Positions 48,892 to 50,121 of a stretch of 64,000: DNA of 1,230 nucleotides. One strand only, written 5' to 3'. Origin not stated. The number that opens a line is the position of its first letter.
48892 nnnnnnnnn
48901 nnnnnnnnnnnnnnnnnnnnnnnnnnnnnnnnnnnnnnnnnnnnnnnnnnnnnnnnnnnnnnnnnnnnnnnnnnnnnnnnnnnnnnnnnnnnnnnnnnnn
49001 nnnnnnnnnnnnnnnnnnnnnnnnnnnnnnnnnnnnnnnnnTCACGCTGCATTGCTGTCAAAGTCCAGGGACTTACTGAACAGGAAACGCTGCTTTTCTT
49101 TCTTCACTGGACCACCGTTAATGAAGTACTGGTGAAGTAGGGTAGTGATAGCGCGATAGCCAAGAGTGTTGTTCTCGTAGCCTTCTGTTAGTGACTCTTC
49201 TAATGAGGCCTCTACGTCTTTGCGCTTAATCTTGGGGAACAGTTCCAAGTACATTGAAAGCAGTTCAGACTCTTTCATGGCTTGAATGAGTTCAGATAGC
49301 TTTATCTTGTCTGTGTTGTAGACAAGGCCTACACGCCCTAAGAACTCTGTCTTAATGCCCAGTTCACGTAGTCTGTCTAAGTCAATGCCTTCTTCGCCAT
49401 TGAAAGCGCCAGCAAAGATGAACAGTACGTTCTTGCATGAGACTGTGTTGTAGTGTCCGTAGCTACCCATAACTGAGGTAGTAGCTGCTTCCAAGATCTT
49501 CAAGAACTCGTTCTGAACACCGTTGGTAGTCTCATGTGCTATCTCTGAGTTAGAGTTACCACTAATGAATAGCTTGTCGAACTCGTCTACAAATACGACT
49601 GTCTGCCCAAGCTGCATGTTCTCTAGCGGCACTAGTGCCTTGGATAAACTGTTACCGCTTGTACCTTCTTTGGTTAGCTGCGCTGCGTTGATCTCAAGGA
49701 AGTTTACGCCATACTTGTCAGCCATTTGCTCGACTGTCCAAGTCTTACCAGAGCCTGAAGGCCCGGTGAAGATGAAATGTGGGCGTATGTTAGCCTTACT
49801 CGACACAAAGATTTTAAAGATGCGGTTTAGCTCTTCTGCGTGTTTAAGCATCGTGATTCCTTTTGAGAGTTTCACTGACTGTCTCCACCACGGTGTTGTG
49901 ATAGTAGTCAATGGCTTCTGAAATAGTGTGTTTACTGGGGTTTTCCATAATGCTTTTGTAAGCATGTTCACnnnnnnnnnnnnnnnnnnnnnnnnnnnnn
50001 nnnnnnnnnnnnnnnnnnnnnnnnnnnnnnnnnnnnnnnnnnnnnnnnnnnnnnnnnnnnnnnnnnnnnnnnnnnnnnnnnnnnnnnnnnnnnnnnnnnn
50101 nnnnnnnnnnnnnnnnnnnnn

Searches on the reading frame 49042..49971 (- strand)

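Call 13: search_protein_families(library=phrogs, proteins=[window:49042-49971:-], max_evalue=0.01)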
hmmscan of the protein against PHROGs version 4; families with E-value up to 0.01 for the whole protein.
window:49042-49971:- (309 aa): 15 families
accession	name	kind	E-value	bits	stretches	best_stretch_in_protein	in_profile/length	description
phrog_5534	-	unknown function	3.7e-112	375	1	44-306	8-271/273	-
phrog_4339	-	unknown function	2e-21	77.7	2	124-245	358-461/552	-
phrog_3757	-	unknown function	1.1e-10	42.5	1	40-167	103-227/367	-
phrog_168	-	DNA, RNA and nucleotide metabolism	1.8e-08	35.4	1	47-134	28-112/314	clamp loader of DNA polymerase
phrog_249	-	moron, auxiliary metabolic gene and host takeover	3.6e-05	24.3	1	56-102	123-166/380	porphyrin biosynthesis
phrog_11838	-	DNA, RNA and nucleotide metabolism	0.00012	22.4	1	66-134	43-110/420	clamp loader of DNA polymerase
phrog_9172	-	unknown function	0.00049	20.1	1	49-161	94-206/509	-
phrog_2107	-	other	0.00051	20.8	1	67-107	7-56/201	thymidylate kinase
phrog_10401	-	other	0.00079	19.2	1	60-143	457-538/667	ATPase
phrog_5846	-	DNA, RNA and nucleotide metabolism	0.00094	19.5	1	60-134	35-106/380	clamp loader of DNA polymerase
phrog_7485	-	unknown function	0.0024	17.9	1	65-135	229-290/430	-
phrog_2666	-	head and packaging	0.0026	17.5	1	37-87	295-345/555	terminase large subunit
phrog_8638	-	unknown function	0.0028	17.3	1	68-137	310-379/568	-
phrog_2376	-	other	0.0036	17.7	1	43-139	56-142/363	ATPase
phrog_325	-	DNA, RNA and nucleotide metabolism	0.0066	15.7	0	55-88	482-515/986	Dda-like helicase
